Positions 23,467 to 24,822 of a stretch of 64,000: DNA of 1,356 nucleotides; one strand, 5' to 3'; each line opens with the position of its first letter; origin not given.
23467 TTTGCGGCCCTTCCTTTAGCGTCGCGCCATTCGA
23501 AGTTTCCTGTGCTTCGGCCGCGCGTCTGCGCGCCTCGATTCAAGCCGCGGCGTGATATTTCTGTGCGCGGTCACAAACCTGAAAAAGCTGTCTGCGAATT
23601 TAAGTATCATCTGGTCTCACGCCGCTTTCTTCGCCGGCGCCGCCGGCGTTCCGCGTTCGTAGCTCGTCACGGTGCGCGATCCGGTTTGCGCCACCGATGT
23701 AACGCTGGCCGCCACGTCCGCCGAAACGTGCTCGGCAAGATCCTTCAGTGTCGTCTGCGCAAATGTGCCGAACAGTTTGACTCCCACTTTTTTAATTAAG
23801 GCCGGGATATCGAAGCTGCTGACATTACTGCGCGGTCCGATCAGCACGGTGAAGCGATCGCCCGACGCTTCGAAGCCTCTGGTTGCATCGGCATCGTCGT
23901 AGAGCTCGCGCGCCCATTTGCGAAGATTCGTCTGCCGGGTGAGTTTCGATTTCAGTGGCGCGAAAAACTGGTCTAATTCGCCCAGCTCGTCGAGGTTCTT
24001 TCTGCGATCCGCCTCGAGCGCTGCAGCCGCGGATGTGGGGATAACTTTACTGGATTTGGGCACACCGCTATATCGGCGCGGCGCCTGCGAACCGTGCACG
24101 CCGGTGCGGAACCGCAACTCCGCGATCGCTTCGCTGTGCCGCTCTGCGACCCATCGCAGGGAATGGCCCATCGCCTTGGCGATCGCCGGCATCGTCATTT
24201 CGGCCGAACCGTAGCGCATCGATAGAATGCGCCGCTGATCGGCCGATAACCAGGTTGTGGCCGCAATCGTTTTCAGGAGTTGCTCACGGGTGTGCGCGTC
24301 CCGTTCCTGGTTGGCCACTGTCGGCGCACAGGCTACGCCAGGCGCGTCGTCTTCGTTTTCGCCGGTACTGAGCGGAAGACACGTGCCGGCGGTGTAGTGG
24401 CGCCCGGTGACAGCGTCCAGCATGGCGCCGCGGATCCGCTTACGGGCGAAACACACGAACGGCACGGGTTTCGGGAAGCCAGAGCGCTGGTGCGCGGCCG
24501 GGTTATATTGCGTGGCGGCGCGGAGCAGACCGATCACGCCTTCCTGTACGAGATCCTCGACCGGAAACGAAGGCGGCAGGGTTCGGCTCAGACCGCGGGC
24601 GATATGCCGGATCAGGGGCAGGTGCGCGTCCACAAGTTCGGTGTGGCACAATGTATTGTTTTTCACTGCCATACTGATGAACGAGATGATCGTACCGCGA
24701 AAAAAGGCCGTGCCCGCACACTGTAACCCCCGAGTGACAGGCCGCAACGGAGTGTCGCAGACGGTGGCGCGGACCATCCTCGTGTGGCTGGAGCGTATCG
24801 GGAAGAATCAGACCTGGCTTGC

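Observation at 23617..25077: Second phage sigma factor fused to an uncharacterised 170-aa C-terminal domain, back-to-back with an XRE regulator and an operator array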

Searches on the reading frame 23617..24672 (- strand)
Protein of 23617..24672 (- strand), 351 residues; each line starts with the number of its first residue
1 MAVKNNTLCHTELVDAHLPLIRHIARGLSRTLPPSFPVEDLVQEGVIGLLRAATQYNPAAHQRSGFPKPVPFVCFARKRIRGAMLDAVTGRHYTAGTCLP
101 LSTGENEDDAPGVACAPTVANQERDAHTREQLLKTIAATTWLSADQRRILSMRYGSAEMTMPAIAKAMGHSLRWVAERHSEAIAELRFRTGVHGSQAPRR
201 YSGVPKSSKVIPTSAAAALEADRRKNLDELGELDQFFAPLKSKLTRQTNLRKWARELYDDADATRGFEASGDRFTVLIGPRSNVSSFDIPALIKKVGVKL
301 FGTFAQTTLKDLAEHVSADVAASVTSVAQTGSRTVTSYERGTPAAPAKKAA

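Call 3: search_protein_families(library=pfam, proteins=[window:23617-24672:-], max_evalue=0.1)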
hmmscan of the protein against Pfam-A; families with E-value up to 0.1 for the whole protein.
window:23617-24672:- (351 aa): 2 families
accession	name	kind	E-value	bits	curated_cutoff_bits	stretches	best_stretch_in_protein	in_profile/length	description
PF04542.20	Sigma70_r2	-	1.5e-10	41.2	24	1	13-89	1-66/71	Sigma-70 region 2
PF04545.22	Sigma70_r4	-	5.9e-06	26.1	24.1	1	142-187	5-49/50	Sigma-70, region 4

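Call 4: search_protein_families(library=phrogs, proteins=[window:23617-24672:-], max_evalue=0.01)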
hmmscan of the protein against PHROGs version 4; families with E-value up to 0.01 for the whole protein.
window:23617-24672:- (351 aa): 3 families
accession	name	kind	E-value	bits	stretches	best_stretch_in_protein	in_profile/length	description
phrog_351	-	transcription regulation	2.6e-09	37.2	1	8-87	503-574/928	RNA polymerase sigma factor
phrog_36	-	transcription regulation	0.00011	22.9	1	142-186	140-183/220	transcriptional regulator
phrog_3512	-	transcription regulation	0.0056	17.9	0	108-182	33-105/130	sigma factor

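Call 5: find_homologous_proteins(query=window:23617-24672:-, max_evalue=0.001)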
Query window:23617-24672:- (351 aa): 20 proteins with E <= 0.001 among 7131 candidates.
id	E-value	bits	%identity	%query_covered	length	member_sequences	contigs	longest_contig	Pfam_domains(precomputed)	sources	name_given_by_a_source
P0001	2.4e-229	778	100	100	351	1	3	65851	PF04545.23,PF04542.21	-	-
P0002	9.3e-169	579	78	100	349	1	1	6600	PF04542.21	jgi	jgi:RNA polymerase sigma factor (sigma-70 family)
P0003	4.3e-152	524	72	99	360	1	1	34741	PF04542.21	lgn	-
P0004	2.9e-148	512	69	97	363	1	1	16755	PF04545.23,PF04542.21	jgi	jgi:RNA polymerase sigma factor (sigma-70 family)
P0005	4.5e-144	498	75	87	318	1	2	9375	PF04545.23,PF04542.21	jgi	jgi:RNA polymerase sigma factor (sigma-70 family)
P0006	1.2e-137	477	67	100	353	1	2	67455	PF04542.21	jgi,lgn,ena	jgi:RNA polymerase sigma factor (sigma-70 family)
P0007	8.3e-98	346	54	97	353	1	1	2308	PF04542.21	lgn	-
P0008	1.2e-19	89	39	50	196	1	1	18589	PF04545.23,PF04542.21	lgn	-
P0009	9.0e-10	56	46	24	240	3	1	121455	PF13384.13,PF04545.23,PF04542.21,PF08281.19,PF04539.23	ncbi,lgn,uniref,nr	ncbi:RNA polymerase, sigma 28 subunit, FliA/WhiG [Ectothiorhodospira sp. PHS-1]|uniref:RNA polymeras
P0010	1.8e-7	49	43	23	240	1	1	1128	PF04545.23,PF04542.21,PF08281.19,PF04539.23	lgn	-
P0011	2.5e-7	48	43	23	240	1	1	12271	PF04545.23,PF04542.21,PF08281.19,PF04539.23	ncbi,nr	ncbi:MAG: RNA polymerase sigma factor FliA [Thioalkalivibrio sp.]|nr:RNA polymerase sigma factor Fli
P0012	2.6e-7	48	43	23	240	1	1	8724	PF04545.23,PF04542.21,PF08281.19,PF04539.23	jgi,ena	jgi:RNA polymerase sigma factor for flagellar operon FliA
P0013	2.7e-7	48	43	23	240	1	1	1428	PF04545.23,PF04542.21,PF08281.19,PF04539.23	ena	-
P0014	2.8e-7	48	43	23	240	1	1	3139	PF04545.23,PF04542.21,PF08281.19,PF04539.23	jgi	-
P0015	5.3e-7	47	43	23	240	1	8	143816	PF04545.23,PF04542.21,PF08281.19,PF04539.23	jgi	jgi:RNA polymerase sigma factor FliA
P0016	1.2e-5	43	43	23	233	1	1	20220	PF04545.23,PF04542.21,PF08281.19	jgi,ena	-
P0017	2.4e-5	42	39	21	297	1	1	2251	PF04545.23,PF04542.21,PF08281.19,PF04539.23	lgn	-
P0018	4.2e-5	41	34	25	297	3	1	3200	PF04545.23,PF04542.21,PF08281.19,PF04539.23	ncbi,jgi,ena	jgi:RNA polymerase sigma factor for flagellar operon FliA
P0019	4.5e-5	41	46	20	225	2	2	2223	PF04545.23,PF04542.21,PF08281.19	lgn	-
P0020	1.7e-4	39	37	23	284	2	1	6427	PF04545.23,PF04542.21,PF08281.19,PF04539.23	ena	-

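Call 6: search_solved_structures(query=window:23617-24672:-, max_evalue=1, show_alignments=2)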
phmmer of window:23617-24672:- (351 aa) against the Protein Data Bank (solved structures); distinct sequences matched with E-value up to 1: 19.
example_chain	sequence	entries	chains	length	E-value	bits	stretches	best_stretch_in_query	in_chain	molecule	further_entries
9wsm_F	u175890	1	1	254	6.7e-11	45.3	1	11-89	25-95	RNA polymerase sigma factor FliA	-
9wsf_A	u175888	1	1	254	6.8e-11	45.3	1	11-89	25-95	RNA polymerase sigma factor FliA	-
6pmi_F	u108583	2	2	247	7.6e-09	38.6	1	13-94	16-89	RNA polymerase sigma factor FliA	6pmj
1rp3_A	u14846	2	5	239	5.3e-05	25.9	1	6-85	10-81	RNA polymerase sigma factor SIGMA-28 (FliA) | RNA polymerase sigma factor FliA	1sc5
6pfv_A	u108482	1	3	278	0.0012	21.5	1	12-89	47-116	RNA polymerase sigma factor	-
6pfj_A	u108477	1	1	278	0.0016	21.1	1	12-89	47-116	RNA polymerase sigma factor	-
8hkc_E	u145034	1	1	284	0.0054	19.3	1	13-60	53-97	RNA polymerase sigma factor RpoH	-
3mzy_A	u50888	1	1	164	0.019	17.6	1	39-100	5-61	RNA polymerase sigma-H factor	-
5h6x_A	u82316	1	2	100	0.04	16.5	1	2-60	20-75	RNA polymerase sigma factor RpoS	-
8b3z_A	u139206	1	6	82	0.055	16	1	11-59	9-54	RNA polymerase sigma factor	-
1xr4_A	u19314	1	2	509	0.31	13.6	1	3-51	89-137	putative citrate lyase alpha chain/citrate-ACP transferase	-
3czb_A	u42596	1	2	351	0.52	12.8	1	161-247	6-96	Putative transglycosylase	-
9dvs_G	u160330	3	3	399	0.57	12.7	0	12-58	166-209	RNA polymerase sigma factor SigA1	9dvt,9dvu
6dmx_E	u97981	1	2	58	0.6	12.6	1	23-55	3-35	BZIP factor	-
8h3v_G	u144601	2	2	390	0.69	12.4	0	12-58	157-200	RNA polymerase sigma factor SigA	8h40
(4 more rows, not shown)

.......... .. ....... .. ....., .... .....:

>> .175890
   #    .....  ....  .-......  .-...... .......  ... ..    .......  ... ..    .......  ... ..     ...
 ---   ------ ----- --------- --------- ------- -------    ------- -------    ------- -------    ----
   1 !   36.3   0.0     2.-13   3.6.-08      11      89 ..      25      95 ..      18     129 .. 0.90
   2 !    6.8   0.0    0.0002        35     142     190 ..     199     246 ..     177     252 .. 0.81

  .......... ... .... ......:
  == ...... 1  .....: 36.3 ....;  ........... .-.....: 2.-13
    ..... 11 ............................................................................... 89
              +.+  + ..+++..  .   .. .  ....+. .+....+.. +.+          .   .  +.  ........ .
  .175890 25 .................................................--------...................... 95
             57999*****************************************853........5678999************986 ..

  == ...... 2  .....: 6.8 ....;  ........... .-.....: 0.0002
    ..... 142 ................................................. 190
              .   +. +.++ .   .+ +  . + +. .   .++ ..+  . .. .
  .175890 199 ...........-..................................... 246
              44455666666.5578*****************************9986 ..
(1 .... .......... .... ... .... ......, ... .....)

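Call 18: find_encoding_contigs(protein=P0001, flank=10000, max_places=4)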
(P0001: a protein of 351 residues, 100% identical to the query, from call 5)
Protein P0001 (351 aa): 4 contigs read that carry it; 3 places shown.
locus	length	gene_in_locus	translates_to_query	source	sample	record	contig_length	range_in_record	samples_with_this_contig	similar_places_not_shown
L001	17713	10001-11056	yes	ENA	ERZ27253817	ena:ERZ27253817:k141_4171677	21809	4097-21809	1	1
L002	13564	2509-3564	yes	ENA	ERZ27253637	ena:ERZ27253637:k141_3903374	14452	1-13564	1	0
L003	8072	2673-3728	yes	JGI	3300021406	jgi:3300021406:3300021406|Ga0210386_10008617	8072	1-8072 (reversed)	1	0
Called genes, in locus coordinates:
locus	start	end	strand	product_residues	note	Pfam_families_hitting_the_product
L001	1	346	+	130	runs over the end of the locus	-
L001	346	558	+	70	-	-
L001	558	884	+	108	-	-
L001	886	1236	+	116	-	-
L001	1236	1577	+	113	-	-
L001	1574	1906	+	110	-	-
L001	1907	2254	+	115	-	-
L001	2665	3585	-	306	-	PF02899:Phage_int_SAM_1, PF00589:Phage_integrase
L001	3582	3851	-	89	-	-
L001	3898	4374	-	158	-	-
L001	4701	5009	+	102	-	-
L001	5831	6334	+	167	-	-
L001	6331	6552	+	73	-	-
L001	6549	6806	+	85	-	-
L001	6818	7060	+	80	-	-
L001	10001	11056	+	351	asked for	PF04542:Sigma70_r2, PF04545:Sigma70_r4 (weak)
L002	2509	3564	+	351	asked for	PF04542:Sigma70_r2, PF04545:Sigma70_r4 (weak)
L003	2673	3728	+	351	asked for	PF04542:Sigma70_r2, PF04545:Sigma70_r4 (weak)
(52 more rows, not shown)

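Call 20: find_encoding_contigs(protein=P0006, flank=6000, max_places=2)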
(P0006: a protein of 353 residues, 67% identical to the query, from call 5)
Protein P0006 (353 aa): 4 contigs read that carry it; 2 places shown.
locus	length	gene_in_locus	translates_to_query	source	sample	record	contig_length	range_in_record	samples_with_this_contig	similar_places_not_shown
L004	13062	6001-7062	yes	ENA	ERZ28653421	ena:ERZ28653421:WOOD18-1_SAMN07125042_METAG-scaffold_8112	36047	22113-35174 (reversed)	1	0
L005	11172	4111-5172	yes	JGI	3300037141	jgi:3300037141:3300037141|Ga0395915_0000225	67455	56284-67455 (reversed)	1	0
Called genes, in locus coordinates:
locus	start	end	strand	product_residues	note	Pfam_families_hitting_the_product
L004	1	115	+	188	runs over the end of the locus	-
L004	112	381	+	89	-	-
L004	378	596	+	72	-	-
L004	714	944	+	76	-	-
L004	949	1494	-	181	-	-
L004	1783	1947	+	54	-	-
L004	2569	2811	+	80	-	-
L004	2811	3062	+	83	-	-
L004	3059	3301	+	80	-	-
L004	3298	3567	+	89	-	-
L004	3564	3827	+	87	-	-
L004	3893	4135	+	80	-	-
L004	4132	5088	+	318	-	-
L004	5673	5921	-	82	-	PF13560:HTH_31 (weak), PF01381:HTH_3 (weak)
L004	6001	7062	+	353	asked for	PF04542:Sigma70_r2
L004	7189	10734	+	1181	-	-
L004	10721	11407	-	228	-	PF01391:Collagen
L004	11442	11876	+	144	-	-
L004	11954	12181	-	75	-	-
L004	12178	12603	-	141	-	-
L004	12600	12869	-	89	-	-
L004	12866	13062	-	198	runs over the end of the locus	PF12728:HTH_17 (weak)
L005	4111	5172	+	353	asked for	PF04542:Sigma70_r2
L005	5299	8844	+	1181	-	-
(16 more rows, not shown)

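Call 21: find_encoding_contigs(protein=P0003, flank=6000, max_places=2)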
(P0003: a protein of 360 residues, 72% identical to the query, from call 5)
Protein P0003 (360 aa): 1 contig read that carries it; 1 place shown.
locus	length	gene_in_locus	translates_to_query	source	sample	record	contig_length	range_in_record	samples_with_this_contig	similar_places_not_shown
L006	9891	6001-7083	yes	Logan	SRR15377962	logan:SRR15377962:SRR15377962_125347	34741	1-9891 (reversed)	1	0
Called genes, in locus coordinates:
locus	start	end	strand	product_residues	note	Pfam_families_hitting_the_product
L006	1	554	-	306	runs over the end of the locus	PF02899:Phage_int_SAM_1, PF00589:Phage_integrase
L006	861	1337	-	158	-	-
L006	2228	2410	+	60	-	-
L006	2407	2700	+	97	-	-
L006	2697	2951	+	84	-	-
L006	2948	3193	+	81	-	-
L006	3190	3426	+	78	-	-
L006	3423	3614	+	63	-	-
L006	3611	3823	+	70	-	-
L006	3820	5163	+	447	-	-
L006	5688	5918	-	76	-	PF01381:HTH_3 (weak), PF13443:HTH_26 (weak)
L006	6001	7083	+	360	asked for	PF04542:Sigma70_r2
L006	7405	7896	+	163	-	PF04542:Sigma70_r2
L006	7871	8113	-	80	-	-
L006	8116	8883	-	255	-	PF01391:Collagen (weak)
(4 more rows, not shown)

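Call 22: find_encoding_contigs(protein=P0004, flank=6000, max_places=2)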
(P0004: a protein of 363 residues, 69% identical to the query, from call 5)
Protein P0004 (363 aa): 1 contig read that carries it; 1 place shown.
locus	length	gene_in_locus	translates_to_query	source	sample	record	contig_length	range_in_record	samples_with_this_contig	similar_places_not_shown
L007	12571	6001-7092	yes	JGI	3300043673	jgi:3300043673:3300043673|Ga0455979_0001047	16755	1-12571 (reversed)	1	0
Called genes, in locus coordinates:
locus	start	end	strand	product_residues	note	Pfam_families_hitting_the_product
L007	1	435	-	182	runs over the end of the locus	-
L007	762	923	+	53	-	-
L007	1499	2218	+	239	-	-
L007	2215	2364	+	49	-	-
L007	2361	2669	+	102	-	-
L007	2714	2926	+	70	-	-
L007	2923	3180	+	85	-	-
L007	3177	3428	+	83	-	-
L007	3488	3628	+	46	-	-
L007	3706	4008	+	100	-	-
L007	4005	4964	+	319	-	-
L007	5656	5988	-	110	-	PF13560:HTH_31 (weak), PF01381:HTH_3, PF13443:HTH_26 (weak)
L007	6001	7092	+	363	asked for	PF04542:Sigma70_r2, PF04545:Sigma70_r4 (weak)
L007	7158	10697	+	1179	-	PF22352:K319L-like_PKD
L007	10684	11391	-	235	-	PF01391:Collagen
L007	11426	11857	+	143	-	-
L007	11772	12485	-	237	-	PF12728:HTH_17 (weak)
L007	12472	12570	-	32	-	?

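Call 23: predict_structure(alignment_id=A1)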
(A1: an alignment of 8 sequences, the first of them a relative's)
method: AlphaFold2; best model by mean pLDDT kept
length: 351 residues; sequences in the alignment: 8
mean_pLDDT: 55.7   pTM: 0.28
mean pLDDT of the five models: 55.7, 54.6, 54.2, 51.2, 50.9
residues with pLDDT >= 90: 10; 70-90: 116; 50-70: 40; < 50: 185
segments of 3 or more residues with pLDDT < 50: 1-7, 92-118, 193-241, 254-345, 347-351
pLDDT, mean of each block of 10 residues (from residue 1): 43 82 81 71 85 81 66 84 76 35 33 42 65 78 88 81 88 91 84 41 30 41 41 43 50 47 37 33 33 31 34 41 37 29 31 38
secondary structure, 60 per line:
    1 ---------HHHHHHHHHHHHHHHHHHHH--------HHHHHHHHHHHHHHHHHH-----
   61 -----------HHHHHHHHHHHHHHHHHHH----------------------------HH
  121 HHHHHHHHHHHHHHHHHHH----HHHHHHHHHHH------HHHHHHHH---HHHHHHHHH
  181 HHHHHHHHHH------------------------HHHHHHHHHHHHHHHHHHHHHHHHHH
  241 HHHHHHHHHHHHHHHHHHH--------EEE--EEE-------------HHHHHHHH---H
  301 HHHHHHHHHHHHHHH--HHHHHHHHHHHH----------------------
elements in order: H10-29 H38-55 H72-90 H119-139 H144-154 H161-168 H172-190 H215-259 E268-270 E273-275 H289-296 H300-315 H318-329
